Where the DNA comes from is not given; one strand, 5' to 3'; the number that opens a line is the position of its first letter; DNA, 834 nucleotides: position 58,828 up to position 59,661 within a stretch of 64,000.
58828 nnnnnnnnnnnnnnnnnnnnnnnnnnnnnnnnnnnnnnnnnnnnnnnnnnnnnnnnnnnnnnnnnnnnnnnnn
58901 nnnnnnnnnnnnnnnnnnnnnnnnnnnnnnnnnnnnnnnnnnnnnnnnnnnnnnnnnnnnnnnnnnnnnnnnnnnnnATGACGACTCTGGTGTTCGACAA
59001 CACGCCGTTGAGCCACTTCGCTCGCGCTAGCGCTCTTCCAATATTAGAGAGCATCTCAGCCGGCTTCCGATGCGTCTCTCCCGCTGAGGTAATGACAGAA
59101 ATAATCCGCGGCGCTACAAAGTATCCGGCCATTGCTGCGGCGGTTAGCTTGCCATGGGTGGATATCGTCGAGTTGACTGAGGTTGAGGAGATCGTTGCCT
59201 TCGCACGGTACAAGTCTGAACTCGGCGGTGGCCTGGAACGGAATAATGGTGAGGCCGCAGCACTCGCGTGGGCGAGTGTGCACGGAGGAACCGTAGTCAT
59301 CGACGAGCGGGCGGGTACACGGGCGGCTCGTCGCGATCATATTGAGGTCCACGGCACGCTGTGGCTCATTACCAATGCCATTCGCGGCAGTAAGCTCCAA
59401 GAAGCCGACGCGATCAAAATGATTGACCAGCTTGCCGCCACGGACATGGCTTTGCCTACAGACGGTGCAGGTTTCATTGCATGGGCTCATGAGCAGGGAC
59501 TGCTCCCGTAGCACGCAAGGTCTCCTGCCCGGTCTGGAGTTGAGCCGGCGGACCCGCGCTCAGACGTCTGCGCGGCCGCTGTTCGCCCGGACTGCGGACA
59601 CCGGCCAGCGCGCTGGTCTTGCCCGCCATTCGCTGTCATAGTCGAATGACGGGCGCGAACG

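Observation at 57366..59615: XRE-ImmA/IrrE regulator plus PIN-like nuclease module, bounded by a 41-bp duplication of the GH63 gene.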

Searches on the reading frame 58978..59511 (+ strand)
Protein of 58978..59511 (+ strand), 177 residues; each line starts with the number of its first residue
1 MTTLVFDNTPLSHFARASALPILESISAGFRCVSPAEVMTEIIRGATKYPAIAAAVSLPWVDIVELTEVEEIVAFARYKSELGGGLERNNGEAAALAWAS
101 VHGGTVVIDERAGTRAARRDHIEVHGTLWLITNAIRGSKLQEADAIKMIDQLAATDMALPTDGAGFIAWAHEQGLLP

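Call 5: search_protein_families(library=pfam, proteins=[window:58978-59511:+], max_evalue=0.01)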
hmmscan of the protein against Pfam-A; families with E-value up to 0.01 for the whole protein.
window:58978-59511:+ (177 aa): 0 families

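Call 6: search_protein_families(library=pfam, proteins=[window:58978-59511:+], max_evalue=10)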
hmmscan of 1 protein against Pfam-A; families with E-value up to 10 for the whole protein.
window:58978-59511:+ (177 aa): 0 families

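Call 7: search_protein_families(library=ncbifam, proteins=[window:58978-59511:+], max_evalue=1)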
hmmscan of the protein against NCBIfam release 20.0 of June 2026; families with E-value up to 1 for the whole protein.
window:58978-59511:+ (177 aa): 0 families

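Call 8: search_protein_families(library=padloc, proteins=[window:58978-59511:+], max_evalue=1)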
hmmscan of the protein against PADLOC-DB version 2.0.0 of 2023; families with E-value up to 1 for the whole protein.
window:58978-59511:+ (177 aa): 6 families
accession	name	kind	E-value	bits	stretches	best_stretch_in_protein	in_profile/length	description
PDLC05071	PDC-S70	-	2.7e-14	51.6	1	1-157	1-143/161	-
PDLC05073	PDC-S70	-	7e-13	46.8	1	3-142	2-131/162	-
PDLC05070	PDC-S70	-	2.3e-11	42.1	1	3-158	4-146/161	-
PDLC05068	PDC-S70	-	4.2e-05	22.1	1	3-134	2-123/125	-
PDLC05074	PDC-S70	-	0.00019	19.6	1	86-140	40-95/127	-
PDLC05072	PDC-S70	-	0.018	12.8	1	4-134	11-131/167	-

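Call 11: find_homologous_proteins(query=window:58978-59511:+)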
Query window:58978-59511:+ (177 aa): 253 proteins with E <= 0.001 among 980 candidates; the best 120 are listed.
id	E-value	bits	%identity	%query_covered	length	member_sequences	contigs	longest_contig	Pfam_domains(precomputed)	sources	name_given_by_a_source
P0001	1.2e-101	355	91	100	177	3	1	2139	PF11848.14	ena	-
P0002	4.4e-98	344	88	99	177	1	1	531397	PF11848.14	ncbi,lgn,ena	-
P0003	1.1e-93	330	82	100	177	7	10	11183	PF11848.14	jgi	-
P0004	1.0e-91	323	81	100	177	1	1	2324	PF11848.14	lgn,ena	-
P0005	5.8e-91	321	79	100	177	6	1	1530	PF11848.14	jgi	-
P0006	6.8e-91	320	80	100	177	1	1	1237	PF11848.14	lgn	-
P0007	5.9e-90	317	77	100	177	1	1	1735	PF11848.14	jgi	jgi:predicted nucleic acid-binding protein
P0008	1.6e-89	316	79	100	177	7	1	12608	PF11848.14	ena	-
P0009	6.9e-89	314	77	100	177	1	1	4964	PF11848.14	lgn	-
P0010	1.6e-88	313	79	100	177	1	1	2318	PF11848.14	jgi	jgi:predicted nucleic acid-binding protein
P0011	2.2e-88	312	76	100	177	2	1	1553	PF11848.14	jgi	jgi:predicted nucleic acid-binding protein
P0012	3.4e-87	308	77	100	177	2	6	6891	PF11848.14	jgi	jgi:predicted nucleic acid-binding protein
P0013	4.6e-87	308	78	100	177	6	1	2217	PF11848.14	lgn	-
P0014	4.9e-87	308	77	100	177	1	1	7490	PF11848.14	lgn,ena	-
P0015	4.9e-87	308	77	100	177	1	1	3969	PF11848.14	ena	-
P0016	5.6e-87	308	77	100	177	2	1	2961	PF11848.14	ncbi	-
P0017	1.1e-86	307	76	100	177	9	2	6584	PF11848.14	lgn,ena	-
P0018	2.0e-86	306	77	99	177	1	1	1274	PF11848.14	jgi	jgi:predicted nucleic acid-binding protein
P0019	2.8e-86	305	78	100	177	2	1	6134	PF11848.14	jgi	jgi:predicted nucleic acid-binding protein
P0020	3.9e-86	305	75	100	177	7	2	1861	PF11848.14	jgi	jgi:predicted nucleic acid-binding protein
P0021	5.8e-86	304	77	100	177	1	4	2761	PF11848.14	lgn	-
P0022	6.1e-86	304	77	100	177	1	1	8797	PF11848.14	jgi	jgi:predicted nucleic acid-binding protein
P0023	1.1e-85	304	77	100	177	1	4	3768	PF11848.14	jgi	jgi:predicted nucleic acid-binding protein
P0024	1.3e-85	303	75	100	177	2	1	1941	PF11848.14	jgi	jgi:predicted nucleic acid-binding protein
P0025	3.9e-85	302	76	100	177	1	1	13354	PF11848.14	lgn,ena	-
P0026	1.2e-84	300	77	100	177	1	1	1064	PF11848.14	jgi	jgi:predicted nucleic acid-binding protein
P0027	2.4e-84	299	76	99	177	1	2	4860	PF11848.14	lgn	-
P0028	2.7e-84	299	75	100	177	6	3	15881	PF11848.14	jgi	-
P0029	6.0e-84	298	76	100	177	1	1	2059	PF11848.14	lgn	-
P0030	8.9e-84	297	76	99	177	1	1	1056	PF11848.14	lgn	-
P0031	1.9e-83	296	75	100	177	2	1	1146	PF11848.14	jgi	-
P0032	2.0e-83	296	76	100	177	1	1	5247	PF11848.14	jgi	jgi:predicted nucleic acid-binding protein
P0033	9.0e-83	294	74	100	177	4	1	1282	PF11848.14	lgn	-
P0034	2.2e-82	293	73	100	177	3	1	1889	PF11848.14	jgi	jgi:predicted nucleic acid-binding protein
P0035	2.2e-82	293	73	100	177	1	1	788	PF11848.14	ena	-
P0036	2.4e-82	293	74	99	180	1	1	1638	PF11848.14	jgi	jgi:predicted nucleic acid-binding protein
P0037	2.5e-82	293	74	99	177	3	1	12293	PF11848.14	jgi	jgi:predicted nucleic acid-binding protein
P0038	2.7e-82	292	72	100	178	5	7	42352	PF11848.14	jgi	jgi:predicted nucleic acid-binding protein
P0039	7.4e-82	291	73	100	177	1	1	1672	PF11848.14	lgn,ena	-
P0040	8.0e-82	291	71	100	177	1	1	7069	PF11848.14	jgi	jgi:predicted nucleic acid-binding protein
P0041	3.5e-81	289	71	100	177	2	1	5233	PF11848.14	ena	-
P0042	3.6e-81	289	72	100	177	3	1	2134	PF11848.14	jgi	jgi:predicted nucleic acid-binding protein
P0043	8.7e-81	288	72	100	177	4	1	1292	PF11848.14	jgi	-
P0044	1.1e-80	287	73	100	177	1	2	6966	PF11848.14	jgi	jgi:predicted nucleic acid-binding protein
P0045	2.8e-79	283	69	100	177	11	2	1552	PF11848.14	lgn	-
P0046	4.1e-79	282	73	100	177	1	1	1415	PF11848.14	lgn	-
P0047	4.5e-79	282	68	100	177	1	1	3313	PF11848.14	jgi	jgi:predicted nucleic acid-binding protein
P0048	6.9e-78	278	69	100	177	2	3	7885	PF11848.14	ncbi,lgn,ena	-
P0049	8.3e-78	278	71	100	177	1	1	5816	PF11848.14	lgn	-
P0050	2.0e-77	277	69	100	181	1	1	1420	PF11848.14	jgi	jgi:predicted nucleic acid-binding protein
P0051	2.7e-77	276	70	100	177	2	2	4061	PF11848.14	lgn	-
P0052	2.4e-76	273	69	99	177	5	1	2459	PF11848.14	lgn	-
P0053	3.9e-76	272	68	100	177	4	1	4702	PF11848.14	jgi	jgi:predicted nucleic acid-binding protein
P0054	1.4e-75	271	69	98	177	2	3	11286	PF11848.14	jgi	jgi:predicted nucleic acid-binding protein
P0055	2.8e-75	270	68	98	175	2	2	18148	PF11848.14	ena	-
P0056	4.9e-74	266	70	99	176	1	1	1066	PF11848.14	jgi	jgi:predicted nucleic acid-binding protein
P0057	1.0e-72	261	65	100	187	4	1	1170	PF11848.14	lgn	-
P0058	1.0e-72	261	66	98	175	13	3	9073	PF11848.14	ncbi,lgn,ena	-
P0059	1.3e-72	261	68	100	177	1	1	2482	PF11848.14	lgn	-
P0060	1.5e-72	261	66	99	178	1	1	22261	PF11848.14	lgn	-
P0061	3.9e-72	259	74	88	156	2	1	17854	PF11848.14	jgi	jgi:predicted nucleic acid-binding protein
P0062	7.8e-72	258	65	99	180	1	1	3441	PF11848.14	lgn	-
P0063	4.2e-71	256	71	92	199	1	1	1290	PF11848.14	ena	-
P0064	5.5e-71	256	61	99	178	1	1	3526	PF11848.14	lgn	-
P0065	1.5e-70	254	62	99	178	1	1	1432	PF11848.14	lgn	-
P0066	2.8e-70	253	67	99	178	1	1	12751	PF11848.14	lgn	-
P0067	5.4e-70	253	63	100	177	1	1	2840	PF11848.14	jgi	jgi:predicted nucleic acid-binding protein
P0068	1.2e-69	251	64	98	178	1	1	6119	PF11848.14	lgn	-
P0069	1.3e-69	251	63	98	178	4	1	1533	PF11848.14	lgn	-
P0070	3.6e-69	250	72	85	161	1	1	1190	PF11848.14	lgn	-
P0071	4.9e-69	249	63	98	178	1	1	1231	PF11848.14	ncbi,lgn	-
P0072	6.0e-69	249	62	99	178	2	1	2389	PF11848.14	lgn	-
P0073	7.6e-69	249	62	99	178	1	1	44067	PF11848.14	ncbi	ncbi:MAG: hypothetical protein ACT4PX_05050 [Actinomycetota bacterium]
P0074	9.7e-69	248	62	98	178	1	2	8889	PF11848.14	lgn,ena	-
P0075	1.6e-68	248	64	99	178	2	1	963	PF11848.14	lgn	-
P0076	1.8e-68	248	61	98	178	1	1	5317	PF11848.14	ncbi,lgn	-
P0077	2.2e-68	247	82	77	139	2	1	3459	PF11848.14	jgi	jgi:predicted nucleic acid-binding protein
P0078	2.9e-68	247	63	100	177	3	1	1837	PF11848.14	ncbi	-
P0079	4.2e-68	246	63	98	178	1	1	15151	PF11848.14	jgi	jgi:predicted nucleic acid-binding protein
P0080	1.0e-67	245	62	100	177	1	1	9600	PF11848.14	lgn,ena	-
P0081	1.3e-67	245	62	99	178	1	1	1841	PF11848.14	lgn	-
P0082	1.4e-67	245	61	99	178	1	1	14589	PF11848.14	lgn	-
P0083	1.6e-67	244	78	79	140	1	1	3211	PF11848.14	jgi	jgi:predicted nucleic acid-binding protein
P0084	1.6e-67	244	62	98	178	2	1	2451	PF11848.14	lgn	-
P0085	4.2e-67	243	62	98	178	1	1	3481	PF11848.14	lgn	-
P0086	4.6e-67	243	62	99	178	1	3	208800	PF11848.14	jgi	jgi:predicted nucleic acid-binding protein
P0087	4.7e-67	243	60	98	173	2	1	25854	PF11848.14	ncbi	ncbi:hypothetical protein BH23ACT9_BH23ACT9_26940 [soil metagenome]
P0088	6.0e-67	243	61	99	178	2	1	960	PF11848.14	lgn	-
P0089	7.7e-67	242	61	99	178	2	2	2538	PF11848.14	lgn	-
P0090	9.9e-67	242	63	100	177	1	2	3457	PF11848.14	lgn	-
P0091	1.0e-66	242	57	99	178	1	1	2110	PF11848.14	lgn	-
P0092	1.5e-66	241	59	99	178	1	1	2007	PF11848.14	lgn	-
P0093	1.7e-66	241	62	99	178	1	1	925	PF11848.14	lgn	-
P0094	1.9e-66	241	62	98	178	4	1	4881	PF11848.14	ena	-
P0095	2.1e-66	241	61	99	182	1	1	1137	PF11848.14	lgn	-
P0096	2.2e-66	241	62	100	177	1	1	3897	PF11848.14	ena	-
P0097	2.3e-66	241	62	98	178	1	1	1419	PF11848.14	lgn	-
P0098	2.5e-66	241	67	88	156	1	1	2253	PF11848.14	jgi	jgi:predicted nucleic acid-binding protein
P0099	4.2e-66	240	61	100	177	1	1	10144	PF11848.14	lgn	-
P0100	5.2e-66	240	60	98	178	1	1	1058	PF11848.14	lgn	-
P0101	8.5e-66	239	60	98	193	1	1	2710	PF11848.14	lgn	-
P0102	9.5e-66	239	57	98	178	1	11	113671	PF11848.14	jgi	jgi:predicted nucleic acid-binding protein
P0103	9.5e-66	239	63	100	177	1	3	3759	PF11848.14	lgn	-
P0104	2.1e-65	238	59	98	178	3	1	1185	PF11848.14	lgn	-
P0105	2.4e-65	237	62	99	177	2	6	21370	PF11848.14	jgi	jgi:predicted nucleic acid-binding protein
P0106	2.7e-65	237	61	98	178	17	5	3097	PF11848.14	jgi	jgi:predicted nucleic acid-binding protein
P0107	3.0e-65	237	60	99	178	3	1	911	PF11848.14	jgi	jgi:predicted nucleic acid-binding protein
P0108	3.1e-65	237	62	98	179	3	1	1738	PF11848.14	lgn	-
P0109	4.7e-65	236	59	98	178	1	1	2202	PF11848.14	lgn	-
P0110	6.0e-65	236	59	98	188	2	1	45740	PF11848.14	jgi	jgi:predicted nucleic acid-binding protein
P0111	8.4e-65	236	79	75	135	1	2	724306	PF11848.14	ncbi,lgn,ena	-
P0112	8.5e-65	236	60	99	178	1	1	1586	PF11848.14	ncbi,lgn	-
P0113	8.9e-65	236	58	98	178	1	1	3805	PF11848.14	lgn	-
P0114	9.9e-65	235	59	99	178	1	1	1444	PF11848.14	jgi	-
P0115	2.1e-64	234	60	98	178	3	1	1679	PF11848.14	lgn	-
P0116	2.2e-64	234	60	98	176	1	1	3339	PF11848.14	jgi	jgi:predicted nucleic acid-binding protein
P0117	3.0e-64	234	59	98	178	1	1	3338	PF11848.14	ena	-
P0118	5.4e-64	233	80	73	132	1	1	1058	PF11848.14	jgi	jgi:predicted nucleic acid-binding protein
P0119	5.7e-64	233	59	98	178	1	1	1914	PF11848.14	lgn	-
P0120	1.3e-63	232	60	100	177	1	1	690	PF11848.14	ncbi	-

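Call 13: find_encoding_contigs(protein=P0002, flank=8000, max_places=4)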
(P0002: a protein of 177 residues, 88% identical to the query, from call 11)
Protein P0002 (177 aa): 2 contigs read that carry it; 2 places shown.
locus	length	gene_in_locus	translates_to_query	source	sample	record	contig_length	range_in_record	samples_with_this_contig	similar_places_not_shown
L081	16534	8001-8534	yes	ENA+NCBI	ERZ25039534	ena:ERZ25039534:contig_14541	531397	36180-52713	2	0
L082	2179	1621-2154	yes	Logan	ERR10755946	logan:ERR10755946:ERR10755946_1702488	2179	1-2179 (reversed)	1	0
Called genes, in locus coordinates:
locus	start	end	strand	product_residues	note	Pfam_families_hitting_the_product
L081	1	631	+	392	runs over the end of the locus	PF00067:p450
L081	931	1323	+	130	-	PF07366:SnoaL (weak), PF12680:SnoaL_2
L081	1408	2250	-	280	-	-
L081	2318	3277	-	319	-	PF13088:BNR_2 (weak)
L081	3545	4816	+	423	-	-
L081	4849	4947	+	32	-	-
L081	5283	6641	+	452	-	PF01145:Band_7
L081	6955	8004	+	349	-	PF01381:HTH_3, PF06114:Peptidase_M78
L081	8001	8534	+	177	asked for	PF11848:DUF3368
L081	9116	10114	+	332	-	PF00005:ABC_tran, PF13304:AAA_21 (weak)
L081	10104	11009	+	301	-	PF12698:ABC2_membrane_3 (weak)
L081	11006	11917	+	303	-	PF00005:ABC_tran, PF13304:AAA_21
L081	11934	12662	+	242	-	PF12730:ABC2_membrane_4 (weak), PF12679:ABC2_membrane_2 (weak)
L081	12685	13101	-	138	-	-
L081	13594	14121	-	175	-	PF12973:Cupin_7 (weak), PF07883:Cupin_2, PF02311:AraC_binding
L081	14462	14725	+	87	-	PF07366:SnoaL, PF12680:SnoaL_2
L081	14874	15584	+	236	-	PF00440:TetR_N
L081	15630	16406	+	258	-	-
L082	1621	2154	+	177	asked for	PF11848:DUF3368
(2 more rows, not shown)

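Call 19: find_encoding_contigs(protein=P0001, flank=8000, max_places=4)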
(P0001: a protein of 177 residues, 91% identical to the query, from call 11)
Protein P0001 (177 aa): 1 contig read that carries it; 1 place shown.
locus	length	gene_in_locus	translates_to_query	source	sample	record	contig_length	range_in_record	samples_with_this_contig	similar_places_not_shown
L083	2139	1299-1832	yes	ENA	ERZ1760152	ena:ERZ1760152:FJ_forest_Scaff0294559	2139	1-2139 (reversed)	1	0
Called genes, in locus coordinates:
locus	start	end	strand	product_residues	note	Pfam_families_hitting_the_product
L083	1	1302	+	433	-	?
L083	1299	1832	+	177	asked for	PF11848:DUF3368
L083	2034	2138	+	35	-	?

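Call 20: find_encoding_contigs(protein=P0003, flank=8000, max_places=6)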
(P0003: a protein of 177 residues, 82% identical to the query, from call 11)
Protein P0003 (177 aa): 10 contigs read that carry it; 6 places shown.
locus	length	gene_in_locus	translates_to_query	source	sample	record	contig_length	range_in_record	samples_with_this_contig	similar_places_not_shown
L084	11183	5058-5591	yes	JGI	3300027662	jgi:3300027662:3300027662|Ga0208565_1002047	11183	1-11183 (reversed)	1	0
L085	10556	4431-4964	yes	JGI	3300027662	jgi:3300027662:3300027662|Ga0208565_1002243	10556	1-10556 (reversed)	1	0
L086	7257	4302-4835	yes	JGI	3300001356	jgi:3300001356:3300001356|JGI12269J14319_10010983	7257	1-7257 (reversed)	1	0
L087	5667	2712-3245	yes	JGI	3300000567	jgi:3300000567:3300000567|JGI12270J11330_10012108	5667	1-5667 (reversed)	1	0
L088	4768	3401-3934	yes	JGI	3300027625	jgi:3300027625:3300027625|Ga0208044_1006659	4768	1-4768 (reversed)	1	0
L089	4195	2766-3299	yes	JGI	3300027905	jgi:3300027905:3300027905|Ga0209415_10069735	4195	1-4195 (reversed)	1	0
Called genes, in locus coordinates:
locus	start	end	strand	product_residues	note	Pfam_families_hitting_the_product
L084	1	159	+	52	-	?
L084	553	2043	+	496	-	-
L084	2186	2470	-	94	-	PF22483:Mu-transpos_C_2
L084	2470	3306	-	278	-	PF00665:rve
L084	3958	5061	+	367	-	PF01381:HTH_3, PF13560:HTH_31, PF06114:Peptidase_M78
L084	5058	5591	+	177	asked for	PF11848:DUF3368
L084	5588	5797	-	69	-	-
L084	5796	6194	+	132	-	-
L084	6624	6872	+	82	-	-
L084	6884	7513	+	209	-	PF00589:Phage_integrase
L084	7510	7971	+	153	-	-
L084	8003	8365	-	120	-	-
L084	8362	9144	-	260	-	PF01695:IstB_IS21, PF20720:nSTAND3 (weak)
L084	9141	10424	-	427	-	PF22483:Mu-transpos_C_2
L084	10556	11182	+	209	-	?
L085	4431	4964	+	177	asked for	PF11848:DUF3368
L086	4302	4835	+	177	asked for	PF11848:DUF3368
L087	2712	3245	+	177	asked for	PF11848:DUF3368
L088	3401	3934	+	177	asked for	PF11848:DUF3368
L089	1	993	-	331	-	?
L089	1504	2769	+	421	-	PF01381:HTH_3, PF13560:HTH_31, PF06114:Peptidase_M78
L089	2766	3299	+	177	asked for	PF11848:DUF3368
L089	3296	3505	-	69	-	-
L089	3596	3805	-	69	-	-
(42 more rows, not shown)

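Call 25: search_solved_structures(query=A1, max_evalue=10, show_alignments=2)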
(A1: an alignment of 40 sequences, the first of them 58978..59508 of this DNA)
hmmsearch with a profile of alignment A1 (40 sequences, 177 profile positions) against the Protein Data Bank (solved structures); distinct sequences matched with E-value up to 10: 1.
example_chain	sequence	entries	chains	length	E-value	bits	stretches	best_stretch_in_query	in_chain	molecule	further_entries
1eqk_A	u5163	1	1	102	0.86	12.5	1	12-74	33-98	ORYZACYSTATIN-I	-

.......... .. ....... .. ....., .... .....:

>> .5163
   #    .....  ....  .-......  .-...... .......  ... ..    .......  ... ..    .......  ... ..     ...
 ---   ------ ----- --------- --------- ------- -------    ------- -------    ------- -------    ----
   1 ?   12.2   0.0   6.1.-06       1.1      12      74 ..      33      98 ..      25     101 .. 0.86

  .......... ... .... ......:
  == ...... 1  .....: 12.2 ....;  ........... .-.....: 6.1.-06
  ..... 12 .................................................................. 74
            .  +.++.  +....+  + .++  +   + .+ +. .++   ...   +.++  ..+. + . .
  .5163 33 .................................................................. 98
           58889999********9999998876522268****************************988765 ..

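Call 38: predict_structure(alignment_id=A1)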
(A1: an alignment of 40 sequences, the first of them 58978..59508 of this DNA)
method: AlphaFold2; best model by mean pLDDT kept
length: 177 residues; sequences in the alignment: 40
mean_pLDDT: 93.0   pTM: 0.88
mean pLDDT of the five models: 93.0, 92.8, 92.7, 90.3, 52.9
residues with pLDDT >= 90: 153; 70-90: 20; 50-70: 4; < 50: 0
segments of 3 or more residues with pLDDT < 50: none
pLDDT, mean of each block of 10 residues (from residue 1): 93 94 95 97 94 94 97 96 86 97 95 93 95 95 93 74 92 92
secondary structure, 60 per line:
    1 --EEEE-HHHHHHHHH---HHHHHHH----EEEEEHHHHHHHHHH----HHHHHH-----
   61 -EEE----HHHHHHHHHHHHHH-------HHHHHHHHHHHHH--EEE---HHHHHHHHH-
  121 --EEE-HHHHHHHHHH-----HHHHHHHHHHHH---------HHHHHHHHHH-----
elements in order: E3-6 H8-16 H20-26 E31-35 H36-45 H50-55 E62-64 H69-82 H90-102 E105-107 H111-119 E123-125 H127-136 H142-153 H163-172
